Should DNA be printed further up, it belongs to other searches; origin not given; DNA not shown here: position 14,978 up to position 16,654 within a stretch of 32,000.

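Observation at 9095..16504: Cluster of five ATP-grasp ligase genes with two peptidase-like modules: candidate peptide-tailing (ligate-and-trim) or stepwise oligopeptide-synthesis system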

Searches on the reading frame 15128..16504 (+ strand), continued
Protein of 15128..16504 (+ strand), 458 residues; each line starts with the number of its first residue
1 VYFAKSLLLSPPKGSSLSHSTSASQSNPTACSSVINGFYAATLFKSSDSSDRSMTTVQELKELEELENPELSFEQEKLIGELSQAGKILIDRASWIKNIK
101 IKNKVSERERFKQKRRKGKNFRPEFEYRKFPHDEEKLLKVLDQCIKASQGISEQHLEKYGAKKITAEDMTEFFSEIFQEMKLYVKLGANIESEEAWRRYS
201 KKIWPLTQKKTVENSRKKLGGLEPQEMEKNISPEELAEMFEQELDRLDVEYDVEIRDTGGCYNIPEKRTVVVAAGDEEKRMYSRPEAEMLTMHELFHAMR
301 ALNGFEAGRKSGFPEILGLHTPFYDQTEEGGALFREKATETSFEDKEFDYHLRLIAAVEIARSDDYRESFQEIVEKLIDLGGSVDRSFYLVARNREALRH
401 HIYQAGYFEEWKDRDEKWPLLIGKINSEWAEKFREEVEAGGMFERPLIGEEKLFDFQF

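Call 72: search_protein_families(library=pfam, proteins=[L039:9681-10727:+, L022:11221-11943:-, L032:5125-5919:+, L032:3962-4861:-, L032:7989-11249:+, L031:1368-2462:+, L031:2498-3247:+, L028:284-1180:+, L028:2319-3218:+, L032:2562-3926:-], max_evalue=0.001)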
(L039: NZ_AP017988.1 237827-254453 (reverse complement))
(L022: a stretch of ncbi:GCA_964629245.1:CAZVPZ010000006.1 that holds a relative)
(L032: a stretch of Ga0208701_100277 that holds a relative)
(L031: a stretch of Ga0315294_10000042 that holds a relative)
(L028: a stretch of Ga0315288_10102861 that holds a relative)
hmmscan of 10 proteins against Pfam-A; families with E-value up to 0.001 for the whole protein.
L039:9681-10727:+ (348 aa): 3 families
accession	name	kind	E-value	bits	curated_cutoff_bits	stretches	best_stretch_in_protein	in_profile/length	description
PF02955.21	GSH-S_ATP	-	1.4e-51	174.9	23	1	135-312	1-172/175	Prokaryotic glutathione synthetase, ATP-grasp domain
PF08443.16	RimK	-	5e-14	52.8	21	1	144-325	15-187/188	RimK-like ATP-grasp domain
PF02951.20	GSH-S_N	-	4.8e-11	43.2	21.3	1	1-130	1-118/119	Prokaryotic glutathione synthetase, N-terminal domain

L022:11221-11943:- (240 aa): 0 families

L032:5125-5919:+ (264 aa): 1 family
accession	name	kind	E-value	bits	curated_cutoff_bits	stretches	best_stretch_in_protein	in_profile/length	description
PF01263.26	Aldose_epim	-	2.2e-25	90.1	27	1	2-260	3-297/299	Aldose 1-epimerase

L032:3962-4861:- (299 aa): 2 families
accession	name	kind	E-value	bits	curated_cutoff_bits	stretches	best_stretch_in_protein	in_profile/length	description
PF00892.27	EamA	-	1.2e-31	110.3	28.2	2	153-286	2-133/135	EamA-like transporter family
PF03151.22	TPT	-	1.9e-07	31.2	30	0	190-286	43-135/291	Triose-phosphate Transporter family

L032:7989-11249:+ (1086 aa): 11 families
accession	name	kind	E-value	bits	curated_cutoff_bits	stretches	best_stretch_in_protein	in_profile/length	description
PF12770.12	CHAT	-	3.1e-36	125.7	24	1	839-1085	2-288/289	CHAT domain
PF07719.23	TPR_2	-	1.8e-06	28.1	27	0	528-556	4-32/34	Tetratricopeptide repeat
PF13181.12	TPR_8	-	2.1e-06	27.9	25.7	0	528-557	4-33/34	Tetratricopeptide repeat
PF14559.12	TPR_19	-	4e-06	27.5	25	1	36-90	4-56/68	Tetratricopeptide repeat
PF13428.12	TPR_14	-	9.2e-06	26.3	23.5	0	208-241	2-35/44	Tetratricopeptide repeat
PF00515.34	TPR_1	-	2.2e-05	24.5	27.8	0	528-557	4-33/34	Tetratricopeptide repeat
PF13424.12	TPR_12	-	3.9e-05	24.2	30.1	0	666-711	30-77/77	Tetratricopeptide repeat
PF17874.7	TPR_MalT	-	9.4e-05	22.3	45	0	179-251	52-124/336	MalT-like TPR region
PF12895.13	ANAPC3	-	0.00014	22.6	27.2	0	522-562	20-60/82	Anaphase-promoting complex, cyclosome, subunit 3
PF07721.20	TPR_4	-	0.00018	22.3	27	0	531-549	7-25/26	Tetratricopeptide repeat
PF25058.1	ARM_TT21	-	0.00018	22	27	0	43-84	41-82/155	Tetratricopeptide repeat protein 21 ARM repeat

L031:1368-2462:+ (364 aa): 3 families
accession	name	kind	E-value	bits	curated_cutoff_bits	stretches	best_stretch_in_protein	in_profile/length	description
PF06071.19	YchF-GTPase_C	-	8.3e-33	112.8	27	1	280-361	1-82/84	Protein of unknown function (DUF933)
PF01926.29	MMR_HSR1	-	1.1e-22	80.7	21.9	1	5-117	2-94/113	50S ribosome-binding GTPase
PF02421.24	FeoB_N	-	2.2e-08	34.2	27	1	6-53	4-51/156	Ferrous iron transport protein B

L031:2498-3247:+ (249 aa): 1 family
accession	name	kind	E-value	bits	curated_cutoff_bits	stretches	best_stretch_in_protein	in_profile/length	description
PF10127.15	RlaP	-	7.1e-15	55.8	23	1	32-241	39-248/249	RNA repair pathway DNA polymerase beta family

L028:284-1180:+ (298 aa): 2 families
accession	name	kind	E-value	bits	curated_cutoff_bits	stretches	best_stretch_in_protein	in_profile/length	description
PF00382.24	TFIIB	-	1.6e-36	124.6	23.6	2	202-289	4-91/92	Transcription factor TFIIB repeat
PF08271.17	Zn_Ribbon_TF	-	1.9e-08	34.1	29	1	6-47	2-43/43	TFIIB zinc-binding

L028:2319-3218:+ (299 aa): 0 families

L032:2562-3926:- (454 aa): 1 family
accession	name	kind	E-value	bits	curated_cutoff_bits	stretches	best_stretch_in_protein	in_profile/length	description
PF13813.11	MBOAT_2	-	6.8e-09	36.3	25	1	178-254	3-84/85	Membrane bound O-acyl transferase family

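Call 83: search_dna_similar(query=L039:7801-9669:+, collection=plasmids, mode=protein, max_rows=60, rows=spread, max_evalue=1e-20)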
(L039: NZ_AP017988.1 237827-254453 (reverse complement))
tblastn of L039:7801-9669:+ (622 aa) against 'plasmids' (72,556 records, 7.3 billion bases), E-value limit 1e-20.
Records with a match: 116; places in all: 116; records where one place covers at least 80% of the query: 114.
Best place of each record, by identity: >=99% 2; 95-99% 1; <60% 113.
By first word of the organism name: Sinorhizobium 79; Rhizobium 11; Ensifer 9; Shinella 5; Aminobacter 3; Phyllobacterium 2; Pararhizobium 2; Photobacterium 2; Mesorhizobium 1; Roseateles 1; and 1 more.
By predicted mobility (MOB-suite, as given by PLSDB): mobilizable 58; non-mobilizable 45; conjugative 13.
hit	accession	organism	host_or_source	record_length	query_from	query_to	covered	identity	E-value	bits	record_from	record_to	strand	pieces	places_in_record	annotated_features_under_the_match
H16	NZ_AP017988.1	Aminobacter sp. SS-2016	Lotus japoicus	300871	1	622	100%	100.0%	0e+0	1219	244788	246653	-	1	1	flavohemoglobin expression-modulating QEGLA motif protein | N-formylglutamate amidohydrolase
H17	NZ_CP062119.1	Aminobacter sp. SR38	bacterial pure culture,soil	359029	1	622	100%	98.4%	0e+0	1197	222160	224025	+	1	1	flavohemoglobin expression-modulating QEGLA motif protein | N-formylglutamate amidohydrolase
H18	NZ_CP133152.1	Sinorhizobium chiapasense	Acaciella angustissima,cell culture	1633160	21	621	97%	55.2%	0e+0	597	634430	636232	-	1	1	none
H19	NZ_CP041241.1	Sinorhizobium mexicanum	Acaciella angustissima,cell culture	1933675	21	621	97%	54.7%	0e+0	590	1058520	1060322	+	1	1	none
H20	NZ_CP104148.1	Sinorhizobium medicae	Trigonella foenum-graecum,cell culture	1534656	21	621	97%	54.0%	5e-179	570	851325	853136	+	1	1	none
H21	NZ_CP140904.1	Sinorhizobium medicae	Medicago lupulina,whole organism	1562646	26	621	96%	54.5%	5e-179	570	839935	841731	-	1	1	none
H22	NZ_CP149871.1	Sinorhizobium medicae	Melilotus albus,Cell Culture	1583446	26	621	96%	54.3%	2e-178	568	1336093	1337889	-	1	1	none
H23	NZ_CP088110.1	Sinorhizobium medicae WSM1115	cell culture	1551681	21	621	97%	53.7%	3e-178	568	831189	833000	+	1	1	none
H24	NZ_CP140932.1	Sinorhizobium medicae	Medicago lupulina,whole organism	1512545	26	621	96%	54.0%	1e-176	563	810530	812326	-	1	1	none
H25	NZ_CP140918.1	Sinorhizobium medicae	Medicago lupulina,whole organism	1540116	26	621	96%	54.0%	1e-176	563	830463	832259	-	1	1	none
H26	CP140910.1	Sinorhizobium medicae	Medicago lupulina,whole organism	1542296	26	621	96%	54.0%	1e-176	563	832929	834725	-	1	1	flavohemoglobin expression-modulating QEGLA motif protein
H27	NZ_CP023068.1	Sinorhizobium sojae CCBAU 05684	G.max,nodule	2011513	23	621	96%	53.2%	4e-175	558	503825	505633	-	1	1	record has no annotation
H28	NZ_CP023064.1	Sinorhizobium sp. CCBAU 05631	G.max,nodule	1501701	21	622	97%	52.6%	1e-177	566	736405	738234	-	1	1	record has no annotation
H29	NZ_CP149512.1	Pararhizobium sp. A13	Aeschynomene indica,cell ...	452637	23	622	96%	52.8%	4e-175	559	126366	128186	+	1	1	flavohemoglobin expression-modulating QEGLA motif protein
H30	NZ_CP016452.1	Sinorhizobium sp. RAC02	Microbial isolate,Algal phycosphere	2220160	2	621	100%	51.0%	1e-178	569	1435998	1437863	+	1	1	none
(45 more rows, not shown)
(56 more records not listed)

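Call 84: search_dna_similar(query=L039:9681-10727:+, collection=plasmids, mode=protein, max_rows=60, rows=best, max_evalue=1e-40)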
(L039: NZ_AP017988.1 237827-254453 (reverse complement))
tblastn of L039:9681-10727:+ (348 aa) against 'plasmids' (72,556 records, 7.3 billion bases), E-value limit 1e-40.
Records with a match: 125; places in all: 126; records where one place covers at least 80% of the query: 125.
Best place of each record, by identity: >=99% 2; 95-99% 1; 60-80% 107; <60% 15.
By first word of the organism name: Sinorhizobium 79; Ensifer 20; Rhizobium 11; Shinella 5; Aminobacter 3; Pararhizobium 2; Phyllobacterium 2; Roseateles 1; Mesorhizobium 1; Photobacterium 1.
By predicted mobility (MOB-suite, as given by PLSDB): mobilizable 58; non-mobilizable 52; conjugative 15.
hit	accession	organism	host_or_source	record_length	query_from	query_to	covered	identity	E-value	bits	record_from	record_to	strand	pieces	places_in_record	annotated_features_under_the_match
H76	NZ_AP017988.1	Aminobacter sp. SS-2016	Lotus japoicus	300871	1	348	100%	100.0%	0e+0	676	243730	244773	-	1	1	glutathione synthetase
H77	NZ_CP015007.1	Aminobacter aminovorans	cell culture,soil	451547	1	348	100%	99.7%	0e+0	674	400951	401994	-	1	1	glutathione synthetase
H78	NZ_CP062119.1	Aminobacter sp. SR38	bacterial pure culture,soil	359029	1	348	100%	96.0%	0e+0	645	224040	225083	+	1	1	glutathione synthetase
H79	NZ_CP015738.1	Shinella sp. HZN7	-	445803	1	348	100%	67.9%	4e-146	462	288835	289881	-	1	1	glutathione synthetase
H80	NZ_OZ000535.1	Shinella sp. WSC3-e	-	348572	1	348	100%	67.0%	4e-145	460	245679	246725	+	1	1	glutathione synthetase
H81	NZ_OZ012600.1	Shinella sp. WSD5-1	-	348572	1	348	100%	67.0%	4e-145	460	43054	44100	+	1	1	glutathione synthetase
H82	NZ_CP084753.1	Roseateles sp. XES5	Xenopus laevis,bacterial culture,swab ...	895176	1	348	100%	67.0%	3e-143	454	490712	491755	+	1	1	glutathione synthase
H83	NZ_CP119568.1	Pararhizobium qamdonense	cell culture,soil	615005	1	348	100%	66.1%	4e-148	468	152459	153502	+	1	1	glutathione synthase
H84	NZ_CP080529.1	Mesorhizobium sp. AR07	Oxytropis sp.,Cell culture,root nodule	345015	1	348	100%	66.1%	8e-145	459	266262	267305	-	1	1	glutathione synthetase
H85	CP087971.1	Rhizobium sp. RCAM05350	cell culture,fouling of walls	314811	1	348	100%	65.9%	4e-124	471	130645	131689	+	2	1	none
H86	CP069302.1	Shinella sp. PSBB067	monoisolate,Minnesota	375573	1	348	100%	65.6%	2e-146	463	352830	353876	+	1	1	glutathione synthase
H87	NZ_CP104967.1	Phyllobacterium sp. A18/5-2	Vicia costata,cell culture,root nodule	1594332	1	348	100%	65.5%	5e-144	456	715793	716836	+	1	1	none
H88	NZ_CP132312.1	Shinella zoogloeoides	Homo sapiens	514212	1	348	100%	65.5%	2e-141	449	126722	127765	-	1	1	glutathione synthase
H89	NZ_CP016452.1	Sinorhizobium sp. RAC02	Microbial isolate,Algal phycosphere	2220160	1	348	100%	65.2%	1e-141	450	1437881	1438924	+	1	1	none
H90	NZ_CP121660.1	Sinorhizobium terangae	Desmanthus virgatus,cell culture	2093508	1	348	100%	64.4%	3e-137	437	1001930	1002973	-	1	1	none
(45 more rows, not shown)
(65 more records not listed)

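Call 85: fold_search(model_id=the predicted structure, library=viral)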
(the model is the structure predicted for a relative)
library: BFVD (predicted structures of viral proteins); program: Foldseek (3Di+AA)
matches with E <= 10: 179; with E <= 0.001: 0
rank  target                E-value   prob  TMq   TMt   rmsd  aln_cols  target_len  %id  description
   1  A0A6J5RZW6            7.6e-03  0.33  0.15  0.06  25.5       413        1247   13  Uncharacterized protein [uncultured Caudovirales phage]
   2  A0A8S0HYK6            2.2e-02  0.72  0.14  0.23  18.8       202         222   14  (no name in the UniProt tables at hand)
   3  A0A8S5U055            7.6e-02  0.35  0.17  0.22  20.8       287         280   12  Lethal factor (Fragment) [Siphoviridae sp. ctwnj8]
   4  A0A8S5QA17            7.6e-02  0.10  0.11  0.11  25.0       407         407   10  Minor capsid protein (Fragment) [Siphoviridae sp. ctS0613]
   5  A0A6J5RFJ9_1          8.8e-02  0.13  0.13  0.06  24.5       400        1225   13  Large polyvalent protein associated domain-containing protein [uncultured Caudovirales phage]
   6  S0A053                9.6e-02  0.10  0.12  0.09  23.6       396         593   12  Structural protein [Cellulophaga phage phi14:2]
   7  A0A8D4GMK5            1.7e-01  0.60  0.16  0.11  13.7       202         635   12  (no name in the UniProt tables at hand)
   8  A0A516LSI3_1          1.9e-01  0.23  0.15  0.07  22.7       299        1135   12  (no name in the UniProt tables at hand)
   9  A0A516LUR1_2          1.9e-01  0.20  0.18  0.08  18.5       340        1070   10  (no name in the UniProt tables at hand)
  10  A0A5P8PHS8            2.2e-01  0.75  0.20  0.33   8.7       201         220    7  SprT-like domain-containing protein [Serratia phage Muldoon]
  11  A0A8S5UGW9            2.2e-01  0.15  0.11  0.19  18.2       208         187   13  Lethal factor [Myoviridae sp. ctshb19]
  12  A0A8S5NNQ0            2.2e-01  0.15  0.14  0.12  19.4       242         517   12  Cobalamin biosynthesis protein [Myoviridae sp. ctj3P51]
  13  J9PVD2                2.5e-01  0.87  0.18  0.45   5.5       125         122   15  Uncharacterized protein [Bacillus phage BCD7]
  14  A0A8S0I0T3            3.2e-01  1.00  0.13  0.54   2.1        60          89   20  (no name in the UniProt tables at hand)
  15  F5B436                3.8e-01  0.41  0.20  0.13  12.8       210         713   13  (no name in the UniProt tables at hand)
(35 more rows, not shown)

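Call 92: search_protein_families(library=padloc, proteins=[window:15287-16504:+], max_evalue=0.001)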
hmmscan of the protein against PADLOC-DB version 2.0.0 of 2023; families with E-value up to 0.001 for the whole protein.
window:15287-16504:+ (405 aa): 0 families
